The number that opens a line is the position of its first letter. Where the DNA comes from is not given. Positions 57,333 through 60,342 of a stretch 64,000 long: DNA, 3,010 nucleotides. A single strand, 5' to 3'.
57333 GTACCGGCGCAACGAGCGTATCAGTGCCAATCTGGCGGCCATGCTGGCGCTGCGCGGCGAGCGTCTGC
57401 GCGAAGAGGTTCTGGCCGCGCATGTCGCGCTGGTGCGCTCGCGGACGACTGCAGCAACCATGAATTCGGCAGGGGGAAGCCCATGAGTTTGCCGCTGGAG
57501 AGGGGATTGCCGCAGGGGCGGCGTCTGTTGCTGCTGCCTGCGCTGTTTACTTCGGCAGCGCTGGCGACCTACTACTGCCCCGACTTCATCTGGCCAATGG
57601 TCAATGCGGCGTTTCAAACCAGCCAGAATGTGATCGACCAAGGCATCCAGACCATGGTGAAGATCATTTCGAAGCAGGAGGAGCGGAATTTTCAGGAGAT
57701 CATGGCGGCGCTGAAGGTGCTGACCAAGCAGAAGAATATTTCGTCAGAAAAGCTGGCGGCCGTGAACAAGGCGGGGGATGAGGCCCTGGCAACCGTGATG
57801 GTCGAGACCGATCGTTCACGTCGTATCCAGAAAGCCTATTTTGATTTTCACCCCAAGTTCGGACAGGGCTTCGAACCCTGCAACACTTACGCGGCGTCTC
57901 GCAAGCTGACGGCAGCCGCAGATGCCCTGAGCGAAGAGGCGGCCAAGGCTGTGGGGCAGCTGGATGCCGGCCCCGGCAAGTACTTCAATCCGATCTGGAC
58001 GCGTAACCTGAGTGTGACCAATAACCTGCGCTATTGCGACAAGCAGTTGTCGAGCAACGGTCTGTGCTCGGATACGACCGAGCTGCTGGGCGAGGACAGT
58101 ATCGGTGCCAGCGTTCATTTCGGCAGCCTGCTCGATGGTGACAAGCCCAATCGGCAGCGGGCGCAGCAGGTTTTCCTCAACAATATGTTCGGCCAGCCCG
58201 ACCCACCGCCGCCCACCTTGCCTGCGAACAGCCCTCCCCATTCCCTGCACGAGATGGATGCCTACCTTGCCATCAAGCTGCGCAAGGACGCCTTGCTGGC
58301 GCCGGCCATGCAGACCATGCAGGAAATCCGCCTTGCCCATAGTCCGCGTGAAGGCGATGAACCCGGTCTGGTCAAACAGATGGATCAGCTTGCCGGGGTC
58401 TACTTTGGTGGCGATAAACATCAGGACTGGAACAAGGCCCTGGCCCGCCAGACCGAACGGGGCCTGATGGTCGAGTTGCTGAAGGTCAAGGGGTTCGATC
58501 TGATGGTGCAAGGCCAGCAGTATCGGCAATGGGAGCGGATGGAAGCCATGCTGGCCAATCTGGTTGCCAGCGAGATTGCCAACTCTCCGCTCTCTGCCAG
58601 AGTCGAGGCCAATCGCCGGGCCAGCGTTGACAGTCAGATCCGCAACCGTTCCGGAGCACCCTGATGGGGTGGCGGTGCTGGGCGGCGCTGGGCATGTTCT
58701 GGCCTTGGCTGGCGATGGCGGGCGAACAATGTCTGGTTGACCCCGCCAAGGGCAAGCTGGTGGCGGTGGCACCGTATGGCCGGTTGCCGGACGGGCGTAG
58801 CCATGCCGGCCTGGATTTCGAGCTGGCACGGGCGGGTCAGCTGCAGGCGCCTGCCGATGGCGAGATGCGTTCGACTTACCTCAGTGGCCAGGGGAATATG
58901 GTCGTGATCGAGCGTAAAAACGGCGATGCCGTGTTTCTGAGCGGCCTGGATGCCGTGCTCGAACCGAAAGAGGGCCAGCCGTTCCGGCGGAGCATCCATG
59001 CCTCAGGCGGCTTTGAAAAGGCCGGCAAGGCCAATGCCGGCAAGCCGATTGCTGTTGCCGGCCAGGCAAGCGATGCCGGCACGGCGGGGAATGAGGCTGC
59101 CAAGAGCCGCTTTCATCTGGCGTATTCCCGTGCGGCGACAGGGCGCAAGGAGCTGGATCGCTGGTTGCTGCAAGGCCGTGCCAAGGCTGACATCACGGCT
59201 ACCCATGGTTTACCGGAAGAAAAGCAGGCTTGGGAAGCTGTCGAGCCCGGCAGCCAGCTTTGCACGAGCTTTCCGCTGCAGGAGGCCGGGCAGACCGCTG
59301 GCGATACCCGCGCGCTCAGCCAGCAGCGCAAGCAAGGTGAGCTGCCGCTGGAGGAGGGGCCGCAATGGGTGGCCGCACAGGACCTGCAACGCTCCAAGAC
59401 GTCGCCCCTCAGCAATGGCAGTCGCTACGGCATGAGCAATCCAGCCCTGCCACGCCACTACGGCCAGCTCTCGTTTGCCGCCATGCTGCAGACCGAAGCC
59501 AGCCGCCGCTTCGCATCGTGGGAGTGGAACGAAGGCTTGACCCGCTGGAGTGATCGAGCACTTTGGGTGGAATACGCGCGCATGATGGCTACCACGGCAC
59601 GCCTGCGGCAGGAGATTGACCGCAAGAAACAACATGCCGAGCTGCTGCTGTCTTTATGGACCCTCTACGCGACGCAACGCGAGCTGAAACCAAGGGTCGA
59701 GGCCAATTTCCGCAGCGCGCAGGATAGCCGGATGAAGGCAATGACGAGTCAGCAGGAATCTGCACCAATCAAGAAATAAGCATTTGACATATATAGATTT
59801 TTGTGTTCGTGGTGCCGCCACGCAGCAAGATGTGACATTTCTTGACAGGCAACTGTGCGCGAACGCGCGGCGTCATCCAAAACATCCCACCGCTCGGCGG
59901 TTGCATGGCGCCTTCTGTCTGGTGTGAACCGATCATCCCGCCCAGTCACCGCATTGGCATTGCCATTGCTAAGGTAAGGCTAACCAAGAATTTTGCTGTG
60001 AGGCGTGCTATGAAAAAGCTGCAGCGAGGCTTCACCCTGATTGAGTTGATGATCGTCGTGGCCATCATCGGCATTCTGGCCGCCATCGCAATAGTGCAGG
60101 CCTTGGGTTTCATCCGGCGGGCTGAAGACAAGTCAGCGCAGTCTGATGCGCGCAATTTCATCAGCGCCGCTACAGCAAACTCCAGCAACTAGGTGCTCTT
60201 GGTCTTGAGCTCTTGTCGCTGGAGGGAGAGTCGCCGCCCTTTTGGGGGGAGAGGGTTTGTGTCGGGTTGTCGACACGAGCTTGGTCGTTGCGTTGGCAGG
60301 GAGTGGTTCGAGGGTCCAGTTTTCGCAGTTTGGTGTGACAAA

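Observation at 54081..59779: Six-gene operon of uncharacterised envelope proteins (paralog pair plus M23-like protein) bracketed by MITEs and an XRE regulator, adjacent to the pilin locus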

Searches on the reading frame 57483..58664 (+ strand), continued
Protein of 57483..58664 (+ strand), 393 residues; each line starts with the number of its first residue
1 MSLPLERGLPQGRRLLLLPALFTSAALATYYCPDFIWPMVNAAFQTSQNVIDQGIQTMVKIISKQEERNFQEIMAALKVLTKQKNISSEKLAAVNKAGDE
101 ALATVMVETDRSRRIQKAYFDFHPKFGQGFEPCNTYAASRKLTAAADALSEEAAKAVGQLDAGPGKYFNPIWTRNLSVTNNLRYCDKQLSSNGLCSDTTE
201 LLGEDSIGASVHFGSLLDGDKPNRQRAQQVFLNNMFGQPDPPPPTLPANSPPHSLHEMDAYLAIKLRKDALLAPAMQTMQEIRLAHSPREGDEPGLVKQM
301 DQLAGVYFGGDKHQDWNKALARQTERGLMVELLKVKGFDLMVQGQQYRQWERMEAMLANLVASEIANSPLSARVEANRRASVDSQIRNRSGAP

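Call 75: get_annotated_region(hit=H16, flank=14000)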
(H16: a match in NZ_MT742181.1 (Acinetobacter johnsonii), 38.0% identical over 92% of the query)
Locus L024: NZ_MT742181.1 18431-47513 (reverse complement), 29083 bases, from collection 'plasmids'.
description: Acinetobacter johnsonii strain E10B plasmid pR4WN_E10B, complete sequence
organism: Acinetobacter johnsonii (NCBI taxid 40214)
taxonomy: Bacteria; Pseudomonadota; Gammaproteobacteria; Moraxellales; Moraxellaceae; Acinetobacter; Acinetobacter johnsonii
host: -; source: -; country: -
typing (MOB-suite, as given by PLSDB): mobilizable; relaxase MOBP
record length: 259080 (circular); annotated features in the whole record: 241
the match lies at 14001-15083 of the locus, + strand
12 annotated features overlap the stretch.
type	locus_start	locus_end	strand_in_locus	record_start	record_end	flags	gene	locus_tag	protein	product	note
CDS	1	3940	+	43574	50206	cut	-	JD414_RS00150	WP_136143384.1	strawberry notch C-terminal domain-containing protein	-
CDS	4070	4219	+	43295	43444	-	-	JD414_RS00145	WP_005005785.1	hypothetical protein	-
CDS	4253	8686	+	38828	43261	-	-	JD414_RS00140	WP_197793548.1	hypothetical protein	-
CDS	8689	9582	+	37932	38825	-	-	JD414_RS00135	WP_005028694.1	hypothetical protein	-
CDS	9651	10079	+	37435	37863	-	-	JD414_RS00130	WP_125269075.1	hypothetical protein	-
CDS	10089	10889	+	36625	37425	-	-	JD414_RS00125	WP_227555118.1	hypothetical protein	-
CDS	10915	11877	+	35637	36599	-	-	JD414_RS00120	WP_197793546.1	hypothetical protein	-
CDS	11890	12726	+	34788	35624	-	-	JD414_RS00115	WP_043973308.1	hypothetical protein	-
CDS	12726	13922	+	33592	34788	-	-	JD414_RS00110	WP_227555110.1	hypothetical protein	-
CDS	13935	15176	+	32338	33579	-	-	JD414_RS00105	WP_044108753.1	hypothetical protein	-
CDS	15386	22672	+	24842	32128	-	-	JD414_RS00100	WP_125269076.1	LPD1 domain-containing protein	-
CDS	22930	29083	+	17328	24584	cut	-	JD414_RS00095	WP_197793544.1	LPD1 domain-containing protein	-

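Call 84: find_encoding_contigs(protein=P0001, flank=10000, max_places=3)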
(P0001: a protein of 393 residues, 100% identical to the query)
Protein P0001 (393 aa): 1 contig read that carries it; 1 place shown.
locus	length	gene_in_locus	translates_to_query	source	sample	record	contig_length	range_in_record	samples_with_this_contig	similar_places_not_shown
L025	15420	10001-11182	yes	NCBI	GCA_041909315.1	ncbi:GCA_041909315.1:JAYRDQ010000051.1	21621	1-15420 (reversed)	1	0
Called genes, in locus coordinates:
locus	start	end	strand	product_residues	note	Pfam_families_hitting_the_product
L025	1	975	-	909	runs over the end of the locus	PF00486:Trans_reg_C, PF00069:Pkinase, PF07714:PK_Tyr_Ser-Thr (weak), PF06293:Kdo (faint), PF13424:TPR_12 (weak)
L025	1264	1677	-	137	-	-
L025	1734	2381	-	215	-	PF01810:LysE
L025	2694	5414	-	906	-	PF17900:Peptidase_M1_N, PF01433:Peptidase_M1, PF11838:ERAP1_C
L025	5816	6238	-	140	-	PF01381:HTH_3 (weak)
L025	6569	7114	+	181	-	PF23130:IcmW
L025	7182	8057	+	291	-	-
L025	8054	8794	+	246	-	-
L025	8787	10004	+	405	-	-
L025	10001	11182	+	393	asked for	-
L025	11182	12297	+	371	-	-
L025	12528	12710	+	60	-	PF07963:N_methyl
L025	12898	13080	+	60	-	PF07963:N_methyl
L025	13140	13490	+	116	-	-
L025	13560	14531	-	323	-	PF00291:PALP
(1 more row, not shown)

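Call 95: search_protein_families(library=padloc, proteins=[window:57483-58664:+], max_evalue=0.01)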
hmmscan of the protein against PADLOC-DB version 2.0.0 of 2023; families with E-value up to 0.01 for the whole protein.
window:57483-58664:+ (393 aa): 0 families

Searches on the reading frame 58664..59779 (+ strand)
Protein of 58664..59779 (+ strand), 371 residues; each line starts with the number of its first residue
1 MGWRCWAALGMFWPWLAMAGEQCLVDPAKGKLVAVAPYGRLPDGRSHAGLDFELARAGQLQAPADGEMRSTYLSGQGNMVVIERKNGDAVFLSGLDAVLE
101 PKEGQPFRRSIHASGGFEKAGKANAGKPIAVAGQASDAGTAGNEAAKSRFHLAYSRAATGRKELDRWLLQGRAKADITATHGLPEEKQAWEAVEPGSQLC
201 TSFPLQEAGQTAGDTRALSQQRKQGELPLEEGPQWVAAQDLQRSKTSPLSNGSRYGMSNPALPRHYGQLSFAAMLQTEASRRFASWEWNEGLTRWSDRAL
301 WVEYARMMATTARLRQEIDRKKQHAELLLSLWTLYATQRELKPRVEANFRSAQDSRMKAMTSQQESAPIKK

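Call 3: search_protein_families(library=pfam, proteins=[window:58664-59779:+], max_evalue=0.1)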
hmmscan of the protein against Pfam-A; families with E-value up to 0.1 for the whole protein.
window:58664-59779:+ (371 aa): 1 family
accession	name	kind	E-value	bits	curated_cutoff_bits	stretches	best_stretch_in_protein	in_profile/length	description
PF01551.29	Peptidase_M23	-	0.0018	18.8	28.7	1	46-105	2-61/96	Peptidase family M23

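Call 4: search_protein_families(library=ncbifam, proteins=[window:58664-59779:+], max_evalue=0.1)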
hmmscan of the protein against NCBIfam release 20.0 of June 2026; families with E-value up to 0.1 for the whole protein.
window:58664-59779:+ (371 aa): 0 families

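Call 6: search_protein_families(library=phrogs, proteins=[window:58664-59779:+], max_evalue=0.1)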
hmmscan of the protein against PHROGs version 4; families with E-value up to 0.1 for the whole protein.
window:58664-59779:+ (371 aa): 1 family
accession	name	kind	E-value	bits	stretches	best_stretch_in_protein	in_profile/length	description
phrog_7767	-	other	0.00024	21.9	1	44-106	18-81/194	metallo-endopeptidase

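Call 82: search_solved_structures(query=A6, max_evalue=0.01)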
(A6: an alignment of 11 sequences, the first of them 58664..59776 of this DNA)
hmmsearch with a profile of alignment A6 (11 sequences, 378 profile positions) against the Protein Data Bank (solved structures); distinct sequences matched with E-value up to 0.01: 38.
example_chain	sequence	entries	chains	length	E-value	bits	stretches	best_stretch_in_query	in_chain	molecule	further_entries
6u2a_A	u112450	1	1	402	3.6e-17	65.8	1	59-149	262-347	ShyA endopeptidase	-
6ue4_A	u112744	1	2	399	3.6e-17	65.8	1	59-149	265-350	ShyA endopeptidase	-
6jmx_A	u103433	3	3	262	8.1e-16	61.3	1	35-147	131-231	Peptidase M23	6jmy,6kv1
2gu1_A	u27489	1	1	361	3.8e-15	59.1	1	60-153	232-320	Zinc peptidase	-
6jn1_A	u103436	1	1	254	3.8e-15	59.1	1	35-148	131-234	Peptidase M23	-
6jn0_A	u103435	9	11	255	3.8e-15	59.1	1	35-148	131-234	Peptidase M23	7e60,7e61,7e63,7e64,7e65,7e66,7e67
6jmz_A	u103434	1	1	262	3.9e-15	59.1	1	35-150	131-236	Peptidase M23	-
6jn7_A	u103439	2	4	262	1.6e-14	57.1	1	35-147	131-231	Peptidase M23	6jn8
7qrl_C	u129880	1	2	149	4.1e-14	55.7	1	28-158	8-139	DipM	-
7qrl_A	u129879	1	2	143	5.7e-14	55.3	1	28-158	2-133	DipM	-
9gy1_A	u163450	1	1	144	8.2e-14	54.7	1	51-148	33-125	Peptidase, M23 family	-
5kqb_A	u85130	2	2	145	2e-13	53.5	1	59-148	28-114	Peptidase M23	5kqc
3slu_A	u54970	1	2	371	5e-13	52.2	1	59-148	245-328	M23 peptidase domain protein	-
4qp5_A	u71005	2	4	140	6.1e-13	51.9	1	58-151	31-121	Lysostaphin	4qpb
6muk_A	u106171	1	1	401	9.2e-13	51.3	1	59-148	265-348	Peptidase M23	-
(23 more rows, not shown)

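Call 95: search_protein_families(library=padloc, proteins=[window:58664-59779:+], max_evalue=0.01)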
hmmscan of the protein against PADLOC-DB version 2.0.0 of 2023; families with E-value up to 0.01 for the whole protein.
window:58664-59779:+ (371 aa): 0 families

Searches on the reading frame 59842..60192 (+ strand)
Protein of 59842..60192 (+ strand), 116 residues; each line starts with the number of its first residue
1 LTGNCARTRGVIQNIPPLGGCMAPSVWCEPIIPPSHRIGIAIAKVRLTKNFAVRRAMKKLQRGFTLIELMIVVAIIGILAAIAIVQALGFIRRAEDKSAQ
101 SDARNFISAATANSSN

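Call 3: search_protein_families(library=pfam, proteins=[window:59842-60192:+], max_evalue=0.1)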
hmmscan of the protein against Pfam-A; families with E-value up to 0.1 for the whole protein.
window:59842-60192:+ (116 aa): 1 family
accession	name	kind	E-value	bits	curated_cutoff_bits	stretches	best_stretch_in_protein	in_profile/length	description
PF07963.17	N_methyl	-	8e-11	41.5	21.2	1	59-84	2-27/27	Prokaryotic N-terminal methylation motif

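Call 4: search_protein_families(library=ncbifam, proteins=[window:59842-60192:+], max_evalue=0.1)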
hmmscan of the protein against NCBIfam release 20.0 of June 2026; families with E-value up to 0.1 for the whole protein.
window:59842-60192:+ (116 aa): 20 families
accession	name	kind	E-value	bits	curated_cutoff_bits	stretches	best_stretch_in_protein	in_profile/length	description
NF041775.1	typeIV_PilA_Myxo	equivalog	3.1e-12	46.9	400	1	60-107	9-56/214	type IV pilin protein PilA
TIGR02532.1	IV_pilin_GFxxxE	domain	1e-10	41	16.3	1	61-84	1-24/24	prepilin-type N-terminal cleavage/methylation domain-containing protein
TIGR01708.2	typeII_sec_gspH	equivalog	6.4e-10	39.3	80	1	61-108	1-45/169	type II secretion system minor pseudopilin GspH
NF007862.0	PRK10574.1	equivalog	2.8e-09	37.3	138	1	60-94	3-37/145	prepilin peptidase-dependent pilin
TIGR01710.1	typeII_sec_gspG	equivalog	2.5e-08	34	88.85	1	62-106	1-45/134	type II secretion system major pseudopilin GspG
NF007800.0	PRK10506.1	equivalog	8.7e-06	25.7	158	1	57-112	4-59/163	prepilin peptidase-dependent protein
TIGR02596.1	TIGR02596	subfamily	3.4e-05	24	70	1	64-95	1-32/196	Verru_Chthon cassette protein D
NF040999.1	pilin_ComGC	equivalog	0.00013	22.1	75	1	62-84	2-24/84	competence type IV pilus major pilin ComGC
NF041013.1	T4P_ComGE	equivalog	0.00096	19.2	49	1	61-103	3-45/83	competence type IV pilus minor pilin ComGE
TIGR01711.1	gspJ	equivalog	0.0036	17.1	64.85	1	62-104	1-42/192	type II secretion system minor pseudopilin GspJ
NF007848.0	PRK10557.1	equivalog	0.0051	16.2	120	1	55-100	4-48/192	prepilin peptidase-dependent protein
TIGR02523.1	type_IV_pilV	equivalog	0.0077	16.7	52.2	1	61-110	1-54/139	type IV pilus modification protein PilV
NF040982.1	ComGD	equivalog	0.0077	16.6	70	1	61-98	1-38/139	competence type IV pilus minor pilin ComGD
NF041474.1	membrane_YkgR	equivalog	0.013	15.1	40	1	57-76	4-23/33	small membrane protein YkgR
TIGR01707.1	gspI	equivalog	0.018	15.5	44.35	1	63-94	1-31/101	type II secretion system minor pseudopilin GspI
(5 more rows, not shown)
